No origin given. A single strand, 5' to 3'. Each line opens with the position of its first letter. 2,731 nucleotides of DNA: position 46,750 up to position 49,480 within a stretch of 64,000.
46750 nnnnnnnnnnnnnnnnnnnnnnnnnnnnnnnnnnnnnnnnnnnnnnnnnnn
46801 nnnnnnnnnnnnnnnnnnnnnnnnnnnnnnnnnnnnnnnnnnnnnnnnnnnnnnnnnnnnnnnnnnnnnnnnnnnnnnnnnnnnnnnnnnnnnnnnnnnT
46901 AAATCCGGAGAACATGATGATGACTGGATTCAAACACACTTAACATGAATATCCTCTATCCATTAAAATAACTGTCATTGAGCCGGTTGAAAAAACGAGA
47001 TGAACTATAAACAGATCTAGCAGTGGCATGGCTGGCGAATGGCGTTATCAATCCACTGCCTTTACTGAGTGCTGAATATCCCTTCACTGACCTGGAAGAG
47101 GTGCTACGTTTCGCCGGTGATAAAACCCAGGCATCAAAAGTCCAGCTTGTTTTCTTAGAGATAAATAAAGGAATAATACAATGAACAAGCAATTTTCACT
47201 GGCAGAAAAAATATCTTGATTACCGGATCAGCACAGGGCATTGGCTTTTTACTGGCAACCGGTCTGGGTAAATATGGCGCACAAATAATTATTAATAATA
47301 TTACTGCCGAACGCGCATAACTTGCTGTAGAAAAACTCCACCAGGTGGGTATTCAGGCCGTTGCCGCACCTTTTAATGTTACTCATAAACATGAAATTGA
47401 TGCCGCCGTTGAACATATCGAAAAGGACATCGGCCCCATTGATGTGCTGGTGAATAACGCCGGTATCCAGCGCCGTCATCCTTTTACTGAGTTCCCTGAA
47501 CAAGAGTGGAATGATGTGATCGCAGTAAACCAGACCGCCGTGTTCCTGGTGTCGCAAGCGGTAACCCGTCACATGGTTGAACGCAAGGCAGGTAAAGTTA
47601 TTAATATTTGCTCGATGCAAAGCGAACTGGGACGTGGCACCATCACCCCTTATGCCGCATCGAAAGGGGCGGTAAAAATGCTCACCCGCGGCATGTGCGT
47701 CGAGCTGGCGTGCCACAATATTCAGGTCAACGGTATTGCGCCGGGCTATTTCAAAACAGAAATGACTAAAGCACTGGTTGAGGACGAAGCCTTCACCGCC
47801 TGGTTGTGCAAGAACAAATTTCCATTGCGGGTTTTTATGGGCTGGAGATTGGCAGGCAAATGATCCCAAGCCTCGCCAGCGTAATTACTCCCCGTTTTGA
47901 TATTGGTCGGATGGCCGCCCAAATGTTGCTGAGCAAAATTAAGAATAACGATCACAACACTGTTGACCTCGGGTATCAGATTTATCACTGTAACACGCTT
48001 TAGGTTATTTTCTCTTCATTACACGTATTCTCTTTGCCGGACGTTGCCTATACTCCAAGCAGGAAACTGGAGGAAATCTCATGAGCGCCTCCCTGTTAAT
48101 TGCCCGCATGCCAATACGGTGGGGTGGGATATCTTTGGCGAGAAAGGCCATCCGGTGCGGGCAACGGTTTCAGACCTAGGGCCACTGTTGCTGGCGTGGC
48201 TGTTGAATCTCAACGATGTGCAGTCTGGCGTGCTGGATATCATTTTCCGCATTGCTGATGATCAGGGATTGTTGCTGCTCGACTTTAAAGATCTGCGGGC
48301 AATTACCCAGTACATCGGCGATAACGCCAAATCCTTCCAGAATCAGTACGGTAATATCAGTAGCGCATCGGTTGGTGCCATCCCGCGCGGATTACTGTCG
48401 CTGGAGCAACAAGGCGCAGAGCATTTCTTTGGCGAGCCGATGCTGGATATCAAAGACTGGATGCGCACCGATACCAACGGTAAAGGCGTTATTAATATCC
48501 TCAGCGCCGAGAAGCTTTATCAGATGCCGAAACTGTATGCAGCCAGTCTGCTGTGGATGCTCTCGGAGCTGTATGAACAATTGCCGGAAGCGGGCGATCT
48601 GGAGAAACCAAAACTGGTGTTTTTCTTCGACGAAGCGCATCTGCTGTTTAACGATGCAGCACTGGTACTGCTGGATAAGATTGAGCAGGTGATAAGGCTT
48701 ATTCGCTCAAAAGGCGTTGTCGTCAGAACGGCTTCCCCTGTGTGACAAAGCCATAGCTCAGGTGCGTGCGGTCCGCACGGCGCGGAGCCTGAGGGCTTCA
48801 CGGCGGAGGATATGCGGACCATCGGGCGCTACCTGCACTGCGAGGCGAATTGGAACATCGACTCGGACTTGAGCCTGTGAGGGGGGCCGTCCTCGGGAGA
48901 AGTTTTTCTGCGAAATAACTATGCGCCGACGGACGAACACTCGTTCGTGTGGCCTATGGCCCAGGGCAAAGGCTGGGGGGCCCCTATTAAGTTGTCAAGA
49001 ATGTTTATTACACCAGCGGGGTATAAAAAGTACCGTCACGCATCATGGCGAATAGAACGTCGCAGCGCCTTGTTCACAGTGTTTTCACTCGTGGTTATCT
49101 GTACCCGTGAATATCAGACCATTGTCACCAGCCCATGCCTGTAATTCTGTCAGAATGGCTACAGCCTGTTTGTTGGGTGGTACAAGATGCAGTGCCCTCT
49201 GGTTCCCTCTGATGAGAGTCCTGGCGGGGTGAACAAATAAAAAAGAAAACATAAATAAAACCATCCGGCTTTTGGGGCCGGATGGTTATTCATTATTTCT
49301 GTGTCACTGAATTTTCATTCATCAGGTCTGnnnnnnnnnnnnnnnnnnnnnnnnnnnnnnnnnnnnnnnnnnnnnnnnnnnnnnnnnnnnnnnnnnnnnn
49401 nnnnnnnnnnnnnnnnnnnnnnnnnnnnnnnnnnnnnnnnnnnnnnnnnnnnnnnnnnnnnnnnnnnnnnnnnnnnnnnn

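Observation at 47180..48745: Remnants of idnO, a LacI-type regulator and yjgR lie inside the island next to the integrase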

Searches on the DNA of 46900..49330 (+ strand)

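Call 4: search_dna_similar(query=window:46900-49330:+, collection=ecoli_genomes, mode=near, max_rows=25)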
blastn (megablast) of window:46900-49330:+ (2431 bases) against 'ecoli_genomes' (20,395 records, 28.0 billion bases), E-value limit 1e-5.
Records with a match: 5431; places in all: 7525; records where one place covers at least 80% of the query: 0.
Genomes with a match: 5425 of 5426; with a place that covers at least 80% of the query: 0. Places per genome that has any: lowest 1, median 1, highest 4. On chromosomes: 7516 places; on plasmids: 9.
Best place of each record, by identity: 95-99% 1; 90-95% 5422; 80-90% 8.
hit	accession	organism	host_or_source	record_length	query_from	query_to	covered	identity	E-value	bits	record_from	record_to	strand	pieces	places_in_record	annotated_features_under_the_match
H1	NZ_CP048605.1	Escherichia coli strain PapRG-06-5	Papio papio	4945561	907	1825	38%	94.1%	0e+0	1417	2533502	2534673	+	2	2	yjgR: helicase HerA-like C-terminal domain-containing protein | idnR: DNA-binding transcriptional regulator IdnR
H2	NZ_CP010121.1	Escherichia coli strain C4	cow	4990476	907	1825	38%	94.0%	0e+0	1412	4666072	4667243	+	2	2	yjgR: helicase HerA-like C-terminal domain-containing protein | idnR: DNA-binding transcriptional regulator IdnR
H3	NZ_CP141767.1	Escherichia coli strain T-HYM1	duck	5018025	907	1825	38%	94.0%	0e+0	1412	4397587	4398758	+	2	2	yjgR: helicase HerA-like C-terminal domain-containing protein | idnR: DNA-binding transcriptional regulator IdnR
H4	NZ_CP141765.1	Escherichia coli strain HYM1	duck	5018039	907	1825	38%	94.0%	0e+0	1412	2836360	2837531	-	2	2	yjgR: helicase HerA-like C-terminal domain-containing protein | idnR: DNA-binding transcriptional regulator IdnR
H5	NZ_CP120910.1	Escherichia coli strain PD007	Homo sapiens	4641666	907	1825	38%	94.0%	0e+0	1412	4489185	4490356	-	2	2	yjgR: helicase HerA-like C-terminal domain-containing protein | idnR: DNA-binding transcriptional regulator IdnR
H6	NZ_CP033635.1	Escherichia coli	chicken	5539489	907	1825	38%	94.0%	0e+0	1412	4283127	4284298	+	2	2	yjgR: helicase HerA-like C-terminal domain-containing protein | idnR: DNA-binding transcriptional regulator IdnR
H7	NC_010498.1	Escherichia coli SMS-3-5 strain SMS-3-5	-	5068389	907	1825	38%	94.0%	0e+0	1412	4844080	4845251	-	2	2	yjgR: helicase HerA-like C-terminal domain-containing protein | idnR: DNA-binding transcriptional regulator IdnR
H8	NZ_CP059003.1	Escherichia coli strain 2D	Homo sapiens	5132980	907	1825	38%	94.0%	0e+0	1412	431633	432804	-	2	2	yjgR: helicase HerA-like C-terminal domain-containing protein | idnR: DNA-binding transcriptional regulator IdnR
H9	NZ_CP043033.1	Escherichia coli strain XDL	Homo sapiens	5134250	907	1825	38%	94.0%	0e+0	1412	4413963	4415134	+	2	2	yjgR: helicase HerA-like C-terminal domain-containing protein | idnR: DNA-binding transcriptional regulator IdnR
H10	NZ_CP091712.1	Escherichia coli strain KFu014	river water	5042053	907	1825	38%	94.0%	0e+0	1412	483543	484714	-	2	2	yjgR: helicase HerA-like C-terminal domain-containing protein | idnR: DNA-binding transcriptional regulator IdnR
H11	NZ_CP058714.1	Escherichia coli strain M172-1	Manis javanica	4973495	907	1825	38%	94.0%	0e+0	1412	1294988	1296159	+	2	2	yjgR: helicase HerA-like C-terminal domain-containing protein | idnR: DNA-binding transcriptional regulator IdnR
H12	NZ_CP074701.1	Escherichia coli strain 702/18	Homo sapiens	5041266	907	1825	38%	94.0%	0e+0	1412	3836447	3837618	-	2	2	yjgR: helicase HerA-like C-terminal domain-containing protein | idnR: DNA-binding transcriptional regulator IdnR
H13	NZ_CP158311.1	Escherichia coli strain CS5L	Chicken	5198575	907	1825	38%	94.0%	0e+0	1412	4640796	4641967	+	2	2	yjgR: helicase HerA-like C-terminal domain-containing protein | idnR: DNA-binding transcriptional regulator IdnR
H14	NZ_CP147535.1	Escherichia coli strain GN03551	Homo sapiens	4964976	907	1825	38%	94.0%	0e+0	1412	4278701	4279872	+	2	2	yjgR: helicase HerA-like C-terminal domain-containing protein | idnR: DNA-binding transcriptional regulator IdnR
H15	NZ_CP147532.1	Escherichia coli strain GN03139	Homo sapiens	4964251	907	1825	38%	94.0%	0e+0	1412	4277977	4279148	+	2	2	yjgR: helicase HerA-like C-terminal domain-containing protein | idnR: DNA-binding transcriptional regulator IdnR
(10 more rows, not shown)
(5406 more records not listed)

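Call 7: get_annotated_region(hit=H7, flank=8000)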
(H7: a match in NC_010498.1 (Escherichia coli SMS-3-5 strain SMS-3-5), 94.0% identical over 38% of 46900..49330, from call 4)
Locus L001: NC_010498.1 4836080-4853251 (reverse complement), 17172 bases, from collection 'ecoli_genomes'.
description: Escherichia coli SMS-3-5, complete sequence
organism: Escherichia coli SMS-3-5 strain SMS-3-5 (NCBI taxid 439855)
replicon: chromosome; assembly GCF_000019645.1
host: -; source: -; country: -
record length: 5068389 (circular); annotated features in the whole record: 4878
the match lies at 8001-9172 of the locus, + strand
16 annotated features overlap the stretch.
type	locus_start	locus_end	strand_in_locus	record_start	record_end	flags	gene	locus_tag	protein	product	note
CDS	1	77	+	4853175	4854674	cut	-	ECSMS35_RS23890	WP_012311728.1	phosphoethanolamine transferase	-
CDS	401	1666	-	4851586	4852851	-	-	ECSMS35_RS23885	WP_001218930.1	tyrosine-type recombinase/integrase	-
tRNA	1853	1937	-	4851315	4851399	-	-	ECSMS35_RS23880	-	tRNA-Leu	-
CDS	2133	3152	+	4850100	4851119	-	ahr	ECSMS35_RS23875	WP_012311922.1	NADPH-dependent aldehyde reductase Ahr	-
CDS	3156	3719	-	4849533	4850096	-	idnK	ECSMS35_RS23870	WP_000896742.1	gluconokinase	-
CDS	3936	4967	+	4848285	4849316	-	idnD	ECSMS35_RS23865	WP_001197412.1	L-idonate 5-dehydrogenase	-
CDS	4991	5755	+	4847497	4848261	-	idnO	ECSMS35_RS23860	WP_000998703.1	gluconate 5-dehydrogenase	-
CDS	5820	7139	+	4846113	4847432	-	idnT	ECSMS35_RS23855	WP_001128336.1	gnt-II system L-idonate transporter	-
CDS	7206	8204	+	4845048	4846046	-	idnR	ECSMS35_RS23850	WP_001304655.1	DNA-binding transcriptional regulator IdnR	-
CDS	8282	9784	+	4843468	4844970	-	yjgR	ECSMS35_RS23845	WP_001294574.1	helicase HerA-like C-terminal domain-containing protein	-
CDS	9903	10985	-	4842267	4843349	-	lptG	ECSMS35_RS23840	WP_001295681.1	LPS export ABC transporter permease LptG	-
CDS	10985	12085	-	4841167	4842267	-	lptF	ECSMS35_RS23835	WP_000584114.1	LPS export ABC transporter permease LptF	-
CDS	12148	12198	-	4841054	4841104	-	ytgA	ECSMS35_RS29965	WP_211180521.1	protein YtgA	-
CDS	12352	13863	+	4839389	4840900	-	pepA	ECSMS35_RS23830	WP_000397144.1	leucyl aminopeptidase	-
CDS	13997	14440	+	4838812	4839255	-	holC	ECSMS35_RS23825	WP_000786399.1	DNA polymerase III subunit chi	-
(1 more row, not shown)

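Call 23: search_dna_similar(query=window:48722-49240:+, collection=ecoli_genomes, mode=distant, max_rows=15)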
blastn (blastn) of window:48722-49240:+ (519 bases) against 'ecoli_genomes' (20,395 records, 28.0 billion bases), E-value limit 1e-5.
Records with a match: 3532; places in all: 6223; records where one place covers at least 80% of the query: 0.
Genomes with a match: 3467 of 5426; with a place that covers at least 80% of the query: 0. Places per genome that has any: lowest 1, median 2, highest 11. On chromosomes: 6103 places; on plasmids: 120.
Best place of each record, by identity: 90-95% 606; 80-90% 1471; 60-80% 1455.
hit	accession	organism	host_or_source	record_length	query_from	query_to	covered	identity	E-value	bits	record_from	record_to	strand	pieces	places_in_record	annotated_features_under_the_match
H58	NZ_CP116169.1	Escherichia coli strain DETEC-P1056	ICU patient rectal swab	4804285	1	256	49%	92.6%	2e-100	375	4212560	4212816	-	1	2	T6SS phospholipase effector Tle1-like catalytic domain-containing ...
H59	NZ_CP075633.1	Escherichia coli strain 2018-166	Homo sapiens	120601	1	256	49%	91.4%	1e-96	361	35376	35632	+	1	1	T6SS phospholipase effector Tle1-like catalytic domain-containing ...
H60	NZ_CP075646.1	Escherichia coli strain S19-141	Homo sapiens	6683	1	256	49%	91.4%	1e-96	361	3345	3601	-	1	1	T6SS phospholipase effector Tle1-like catalytic domain-containing ...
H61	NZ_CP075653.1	Escherichia coli strain STEC17-183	Homo sapiens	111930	1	256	49%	91.4%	1e-96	361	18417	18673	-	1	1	T6SS phospholipase effector Tle1-like catalytic domain-containing ...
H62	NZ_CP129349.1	Escherichia coli strain STEC435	Homo sapiens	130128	1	256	49%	91.4%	1e-96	361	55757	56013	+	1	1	T6SS phospholipase effector Tle1-like catalytic domain-containing ...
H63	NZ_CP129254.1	Escherichia coli strain STEC1585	Homo sapiens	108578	1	256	49%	91.4%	1e-96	361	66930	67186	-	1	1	T6SS phospholipase effector Tle1-like catalytic domain-containing ...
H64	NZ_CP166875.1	Escherichia coli strain 48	Fecal sample from a deer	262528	1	256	49%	91.4%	1e-96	361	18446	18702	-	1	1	T6SS phospholipase effector Tle1-like catalytic domain-containing ...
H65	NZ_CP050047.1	Escherichia coli strain 90-1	broiler chicken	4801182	372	519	29%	78.9%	6e-26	127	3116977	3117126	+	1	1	tyrosine-type recombinase/integrase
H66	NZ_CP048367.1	Escherichia coli strain 164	environment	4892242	372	519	29%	78.9%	6e-26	127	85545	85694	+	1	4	tyrosine-type recombinase/integrase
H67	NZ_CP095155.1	Escherichia coli strain Iso00041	Homo sapiens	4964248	372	519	29%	78.9%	6e-26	127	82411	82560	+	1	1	tyrosine-type recombinase/integrase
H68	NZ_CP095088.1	Escherichia coli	Homo sapiens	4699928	372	519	29%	78.9%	6e-26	127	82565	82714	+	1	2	tyrosine-type recombinase/integrase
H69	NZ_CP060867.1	Escherichia coli strain EC29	Homo sapiens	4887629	372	519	29%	78.9%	6e-26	127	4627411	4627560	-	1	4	tyrosine-type recombinase/integrase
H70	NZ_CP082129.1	Escherichia coli strain NDM_11.16372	Homo sapiens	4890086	372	519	29%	78.9%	6e-26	127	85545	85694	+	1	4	tyrosine-type recombinase/integrase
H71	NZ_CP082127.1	Escherichia coli strain NDM_12_14482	Homo sapiens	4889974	372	519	29%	78.9%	6e-26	127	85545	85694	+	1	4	tyrosine-type recombinase/integrase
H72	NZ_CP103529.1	Escherichia coli strain 5270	Homo sapiens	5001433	372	519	29%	78.9%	6e-26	127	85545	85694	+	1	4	tyrosine-type recombinase/integrase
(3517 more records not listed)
